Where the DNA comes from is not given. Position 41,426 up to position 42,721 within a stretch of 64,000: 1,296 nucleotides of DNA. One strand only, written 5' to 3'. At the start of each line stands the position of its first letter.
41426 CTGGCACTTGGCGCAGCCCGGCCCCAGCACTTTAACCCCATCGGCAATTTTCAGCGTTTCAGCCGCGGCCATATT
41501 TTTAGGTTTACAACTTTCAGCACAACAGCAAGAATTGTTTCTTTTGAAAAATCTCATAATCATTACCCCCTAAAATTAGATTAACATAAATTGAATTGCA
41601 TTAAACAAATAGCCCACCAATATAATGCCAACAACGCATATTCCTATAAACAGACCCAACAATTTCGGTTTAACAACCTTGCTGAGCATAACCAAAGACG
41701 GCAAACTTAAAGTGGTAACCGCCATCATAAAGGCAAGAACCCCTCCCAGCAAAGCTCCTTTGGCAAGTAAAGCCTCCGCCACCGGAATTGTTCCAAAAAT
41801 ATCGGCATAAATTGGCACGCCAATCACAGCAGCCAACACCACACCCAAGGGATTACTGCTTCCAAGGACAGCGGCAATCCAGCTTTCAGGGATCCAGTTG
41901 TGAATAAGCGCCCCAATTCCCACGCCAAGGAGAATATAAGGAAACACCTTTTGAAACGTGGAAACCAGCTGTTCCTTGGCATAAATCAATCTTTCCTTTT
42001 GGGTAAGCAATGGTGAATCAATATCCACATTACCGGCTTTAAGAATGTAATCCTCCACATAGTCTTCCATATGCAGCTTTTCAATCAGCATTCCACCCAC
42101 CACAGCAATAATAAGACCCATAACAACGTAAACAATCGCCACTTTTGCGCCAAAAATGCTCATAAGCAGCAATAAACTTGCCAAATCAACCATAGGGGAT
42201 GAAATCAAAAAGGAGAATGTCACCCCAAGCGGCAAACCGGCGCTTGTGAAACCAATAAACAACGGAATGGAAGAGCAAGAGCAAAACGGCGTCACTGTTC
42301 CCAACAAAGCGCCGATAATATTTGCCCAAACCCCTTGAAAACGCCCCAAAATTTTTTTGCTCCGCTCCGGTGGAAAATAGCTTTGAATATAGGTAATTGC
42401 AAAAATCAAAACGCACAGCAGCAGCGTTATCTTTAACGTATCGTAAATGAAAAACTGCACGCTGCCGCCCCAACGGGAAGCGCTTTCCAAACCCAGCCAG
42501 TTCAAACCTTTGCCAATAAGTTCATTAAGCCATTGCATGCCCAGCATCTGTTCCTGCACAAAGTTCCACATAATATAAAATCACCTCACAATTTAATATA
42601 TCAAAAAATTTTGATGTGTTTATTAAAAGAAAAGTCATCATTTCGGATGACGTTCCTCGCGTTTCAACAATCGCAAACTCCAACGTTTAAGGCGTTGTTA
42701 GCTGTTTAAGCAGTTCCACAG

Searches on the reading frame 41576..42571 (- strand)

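Call 74: search_protein_families(library=pfam, max_evalue=0.0001, proteins=[window:41576-42571:-])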
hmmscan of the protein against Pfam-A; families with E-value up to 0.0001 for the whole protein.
window:41576-42571:- (331 aa): 1 family
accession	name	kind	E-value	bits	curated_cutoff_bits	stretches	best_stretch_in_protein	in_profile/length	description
PF03773.19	ArsP_1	-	1.1e-64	218.8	32.3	1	36-324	4-293/294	Predicted permease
